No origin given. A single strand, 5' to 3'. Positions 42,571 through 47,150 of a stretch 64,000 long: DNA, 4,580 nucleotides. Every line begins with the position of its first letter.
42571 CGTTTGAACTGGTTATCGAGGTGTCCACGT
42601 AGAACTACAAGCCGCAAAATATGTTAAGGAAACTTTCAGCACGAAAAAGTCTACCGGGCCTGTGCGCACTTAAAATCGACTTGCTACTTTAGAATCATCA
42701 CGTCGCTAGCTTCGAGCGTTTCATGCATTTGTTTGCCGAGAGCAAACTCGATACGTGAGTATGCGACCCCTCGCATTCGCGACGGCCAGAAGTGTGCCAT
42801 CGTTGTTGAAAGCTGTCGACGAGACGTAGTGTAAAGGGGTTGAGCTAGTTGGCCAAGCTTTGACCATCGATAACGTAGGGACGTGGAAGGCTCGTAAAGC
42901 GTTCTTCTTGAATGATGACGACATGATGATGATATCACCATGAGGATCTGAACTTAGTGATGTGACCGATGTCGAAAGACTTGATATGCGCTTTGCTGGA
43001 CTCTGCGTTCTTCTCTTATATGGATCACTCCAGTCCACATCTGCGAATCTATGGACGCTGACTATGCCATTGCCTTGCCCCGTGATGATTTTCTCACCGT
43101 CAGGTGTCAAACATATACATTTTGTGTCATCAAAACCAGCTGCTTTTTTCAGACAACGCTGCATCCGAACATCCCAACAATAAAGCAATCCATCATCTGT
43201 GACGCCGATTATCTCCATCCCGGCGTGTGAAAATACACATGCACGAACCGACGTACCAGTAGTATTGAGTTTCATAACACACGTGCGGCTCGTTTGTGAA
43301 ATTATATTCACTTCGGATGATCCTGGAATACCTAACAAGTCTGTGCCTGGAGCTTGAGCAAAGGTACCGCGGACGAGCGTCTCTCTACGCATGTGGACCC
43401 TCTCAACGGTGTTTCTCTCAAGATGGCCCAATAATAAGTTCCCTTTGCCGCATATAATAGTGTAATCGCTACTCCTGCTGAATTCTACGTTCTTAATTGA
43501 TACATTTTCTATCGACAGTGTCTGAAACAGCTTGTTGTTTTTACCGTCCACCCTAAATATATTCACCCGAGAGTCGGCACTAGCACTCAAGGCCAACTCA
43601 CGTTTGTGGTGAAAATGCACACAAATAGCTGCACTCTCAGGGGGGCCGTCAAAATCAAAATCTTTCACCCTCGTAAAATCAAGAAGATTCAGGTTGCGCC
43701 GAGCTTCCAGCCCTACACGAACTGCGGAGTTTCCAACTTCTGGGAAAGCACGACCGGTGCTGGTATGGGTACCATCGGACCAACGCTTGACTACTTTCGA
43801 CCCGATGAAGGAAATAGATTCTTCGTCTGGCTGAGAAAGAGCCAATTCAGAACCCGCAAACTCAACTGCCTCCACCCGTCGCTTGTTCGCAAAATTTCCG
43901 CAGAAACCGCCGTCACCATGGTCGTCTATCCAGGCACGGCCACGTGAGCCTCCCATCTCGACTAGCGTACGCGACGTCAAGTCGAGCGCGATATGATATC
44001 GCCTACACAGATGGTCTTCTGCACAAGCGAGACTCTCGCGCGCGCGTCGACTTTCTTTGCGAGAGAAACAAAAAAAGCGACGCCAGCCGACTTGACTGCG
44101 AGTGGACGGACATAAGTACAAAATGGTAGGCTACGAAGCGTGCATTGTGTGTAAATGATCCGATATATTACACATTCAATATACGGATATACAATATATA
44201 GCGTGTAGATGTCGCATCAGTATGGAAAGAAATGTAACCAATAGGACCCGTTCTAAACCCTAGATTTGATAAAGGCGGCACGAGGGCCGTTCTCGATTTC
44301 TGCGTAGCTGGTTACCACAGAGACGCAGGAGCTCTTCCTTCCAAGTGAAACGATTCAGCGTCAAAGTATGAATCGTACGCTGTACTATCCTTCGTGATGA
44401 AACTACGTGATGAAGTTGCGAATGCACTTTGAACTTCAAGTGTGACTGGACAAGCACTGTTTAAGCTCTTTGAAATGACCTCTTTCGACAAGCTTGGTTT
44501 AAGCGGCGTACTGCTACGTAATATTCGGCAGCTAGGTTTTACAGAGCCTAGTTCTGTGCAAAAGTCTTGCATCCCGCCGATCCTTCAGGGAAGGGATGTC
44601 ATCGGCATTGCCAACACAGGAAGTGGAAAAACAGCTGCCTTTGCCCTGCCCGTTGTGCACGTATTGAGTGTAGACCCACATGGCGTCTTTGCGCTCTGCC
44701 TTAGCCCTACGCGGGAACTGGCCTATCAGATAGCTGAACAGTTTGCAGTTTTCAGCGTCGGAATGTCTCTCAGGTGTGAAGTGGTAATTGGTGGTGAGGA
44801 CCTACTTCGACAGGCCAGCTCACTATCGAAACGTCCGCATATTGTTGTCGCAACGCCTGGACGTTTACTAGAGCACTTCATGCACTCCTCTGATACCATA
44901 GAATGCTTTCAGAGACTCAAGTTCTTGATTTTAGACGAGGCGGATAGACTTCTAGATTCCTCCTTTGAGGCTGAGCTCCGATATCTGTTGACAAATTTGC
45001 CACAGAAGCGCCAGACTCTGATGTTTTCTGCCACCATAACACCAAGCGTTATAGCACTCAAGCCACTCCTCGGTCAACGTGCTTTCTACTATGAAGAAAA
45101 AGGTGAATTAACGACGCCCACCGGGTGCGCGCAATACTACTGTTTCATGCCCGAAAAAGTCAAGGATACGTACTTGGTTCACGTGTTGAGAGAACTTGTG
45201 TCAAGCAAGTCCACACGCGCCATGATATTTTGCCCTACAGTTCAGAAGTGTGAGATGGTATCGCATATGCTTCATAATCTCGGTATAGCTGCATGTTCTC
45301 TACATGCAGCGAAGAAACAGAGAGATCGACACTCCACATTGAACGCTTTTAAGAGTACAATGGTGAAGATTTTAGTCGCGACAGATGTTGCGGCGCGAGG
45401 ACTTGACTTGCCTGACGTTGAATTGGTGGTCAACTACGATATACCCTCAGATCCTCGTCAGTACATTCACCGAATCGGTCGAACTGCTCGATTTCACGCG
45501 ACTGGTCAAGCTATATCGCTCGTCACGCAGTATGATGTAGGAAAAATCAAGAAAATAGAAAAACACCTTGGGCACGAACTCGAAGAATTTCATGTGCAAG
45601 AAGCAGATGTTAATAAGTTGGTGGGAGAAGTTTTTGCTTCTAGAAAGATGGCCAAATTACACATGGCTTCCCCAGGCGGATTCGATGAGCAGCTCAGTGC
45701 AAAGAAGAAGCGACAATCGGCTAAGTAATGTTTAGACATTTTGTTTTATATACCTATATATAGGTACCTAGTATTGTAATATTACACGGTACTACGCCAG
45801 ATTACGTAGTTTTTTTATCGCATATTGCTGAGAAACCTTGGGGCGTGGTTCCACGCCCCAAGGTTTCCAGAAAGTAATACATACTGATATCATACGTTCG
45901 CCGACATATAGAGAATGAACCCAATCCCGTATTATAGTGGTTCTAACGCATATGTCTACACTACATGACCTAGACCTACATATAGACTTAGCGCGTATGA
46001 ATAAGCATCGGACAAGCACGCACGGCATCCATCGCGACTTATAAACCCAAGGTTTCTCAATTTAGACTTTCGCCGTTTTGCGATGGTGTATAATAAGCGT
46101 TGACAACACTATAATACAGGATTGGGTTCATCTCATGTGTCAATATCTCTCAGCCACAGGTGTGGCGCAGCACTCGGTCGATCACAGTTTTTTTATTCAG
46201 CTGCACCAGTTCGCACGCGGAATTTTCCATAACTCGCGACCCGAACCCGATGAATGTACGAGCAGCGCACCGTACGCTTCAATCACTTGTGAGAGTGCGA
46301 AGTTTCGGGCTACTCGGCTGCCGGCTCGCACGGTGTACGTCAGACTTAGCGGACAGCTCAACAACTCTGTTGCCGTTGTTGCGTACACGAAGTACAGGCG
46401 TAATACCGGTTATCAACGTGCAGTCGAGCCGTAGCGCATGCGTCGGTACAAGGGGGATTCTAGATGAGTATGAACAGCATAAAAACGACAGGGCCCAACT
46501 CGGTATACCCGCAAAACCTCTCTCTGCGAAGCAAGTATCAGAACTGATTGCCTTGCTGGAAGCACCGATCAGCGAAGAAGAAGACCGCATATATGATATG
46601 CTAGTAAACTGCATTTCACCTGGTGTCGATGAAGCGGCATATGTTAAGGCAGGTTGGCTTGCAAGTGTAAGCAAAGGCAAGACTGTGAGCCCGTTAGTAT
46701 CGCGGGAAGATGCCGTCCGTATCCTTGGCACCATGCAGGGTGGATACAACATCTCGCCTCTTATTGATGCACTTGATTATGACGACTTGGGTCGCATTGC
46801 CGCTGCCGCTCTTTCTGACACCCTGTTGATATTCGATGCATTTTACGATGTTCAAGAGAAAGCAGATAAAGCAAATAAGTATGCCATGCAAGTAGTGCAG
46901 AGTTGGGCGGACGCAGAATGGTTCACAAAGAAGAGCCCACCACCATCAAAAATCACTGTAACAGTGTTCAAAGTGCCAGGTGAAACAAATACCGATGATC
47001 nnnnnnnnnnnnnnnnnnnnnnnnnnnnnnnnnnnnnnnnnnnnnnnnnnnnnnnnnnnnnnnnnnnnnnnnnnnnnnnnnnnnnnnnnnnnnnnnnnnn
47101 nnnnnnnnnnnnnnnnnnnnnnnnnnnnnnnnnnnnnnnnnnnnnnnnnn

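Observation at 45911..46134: MITE-like insertion with about 38-bp TIRs in the promoter of the aconitase B gene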

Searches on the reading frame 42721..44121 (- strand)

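Call 12: search_protein_families(library=pfam, proteins=[window:42721-44121:-])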
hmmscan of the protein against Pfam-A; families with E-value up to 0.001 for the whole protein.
window:42721-44121:- (466 aa): 15 families
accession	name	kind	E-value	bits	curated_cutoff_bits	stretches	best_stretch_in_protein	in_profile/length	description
PF24814.1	WD40_Prp19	-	2.3e-17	63.4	320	1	167-335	54-223/281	Prp19 WD40 domain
PF25174.1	Beta-prop_THOC3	-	3.3e-15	56.3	305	1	271-454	71-237/272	THOC3 beta-propeller domain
PF23414.1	Beta-prop_EML_2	-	8e-14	52.1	90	1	303-362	12-71/266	Echinoderm microtubule-associated protein second beta-propeller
PF24817.1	WD40_WDHD1_1st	-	1e-13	51.6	109.9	1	164-337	88-270/291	WDHD1 first WD40 domain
PF25173.1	Beta-prop_WDR3_1st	-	6.1e-12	46.1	154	1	269-356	93-181/184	WDR3 first beta-propeller domain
PF24796.1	WDR55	-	6.4e-12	45.5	200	2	164-361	9-210/296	WDR55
PF24807.1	WD40_CDC20-Fz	-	6.7e-10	39.2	200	1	269-399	29-151/292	CDC20/Fizzy WD40 domain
PF00400.38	WD40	-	1.5e-09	38.4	27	0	280-317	2-39/39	WD domain, G-beta repeat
PF25172.1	Beta-prop_WDR3_2nd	-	2.2e-09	37.4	140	1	267-449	18-194/293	WDR3 second beta-propeller domain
PF25175.1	Beta-prop_WDR5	-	3.9e-09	36.6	250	0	275-350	80-156/296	WDR5 beta-propeller domain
PF24805.1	EIF3I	-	1.9e-07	31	200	0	163-223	53-110/324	EIF3I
PF23409.1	Beta-prop_EML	-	1.3e-05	25.3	88.2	0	164-370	65-231/267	Echinoderm microtubule-associated protein first beta-propeller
PF12894.13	ANAPC4_WD40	-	3.2e-05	24.5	22.9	0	427-460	35-68/91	Anaphase-promoting complex subunit 4 WD40 domain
PF24782.2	WD40_MABP1-WDR62_2nd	-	9.8e-05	21.9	290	0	163-250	131-222/341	MABP1/WDR62 second WD40 domain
PF23756.1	Beta-prop_HPS5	-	0.0002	21.1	34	0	268-365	38-142/328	HPS5 beta propeller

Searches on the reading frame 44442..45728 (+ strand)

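Call 12: search_protein_families(library=pfam, proteins=[window:44442-45728:+])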
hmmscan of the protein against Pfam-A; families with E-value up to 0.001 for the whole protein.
window:44442-45728:+ (428 aa): 6 families
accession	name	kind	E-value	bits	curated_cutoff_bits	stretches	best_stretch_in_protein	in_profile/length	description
PF00270.35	DEAD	-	4.2e-51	173.4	26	1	38-202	2-163/167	DEAD/DEAH box helicase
PF00271.37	Helicase_C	-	1.2e-30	106.4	23.5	1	247-351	4-109/110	Helicase conserved C-terminal domain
PF22590.2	Cas3-like_C_2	-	7.7e-06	26.6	27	1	258-351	3-104/106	CRISPR-associated nuclease/helicase Cas3, C-terminal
PF04851.21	ResIII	-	2.6e-05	24.6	22.5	1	51-199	24-162/164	Type III restriction enzyme, res subunit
PF13401.12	AAA_22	-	0.00067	20.4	27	0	56-190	11-113/130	AAA domain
PF21090.3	P-loop_SecA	-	0.00067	19.8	27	1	239-323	16-97/205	SecA P-loop domain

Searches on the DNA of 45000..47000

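Call 6: search_rna_families(source=window, start=45000, end=47000, threshold=evalue, max_evalue=1)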
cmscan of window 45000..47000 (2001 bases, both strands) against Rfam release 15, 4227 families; matches with E-value up to 1: 1.
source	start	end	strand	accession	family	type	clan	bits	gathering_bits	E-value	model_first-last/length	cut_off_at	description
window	45832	45881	-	RF01460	rliH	Gene; sRNA;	-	13.7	100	0.53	371-423/429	no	Listeria sRNA rliH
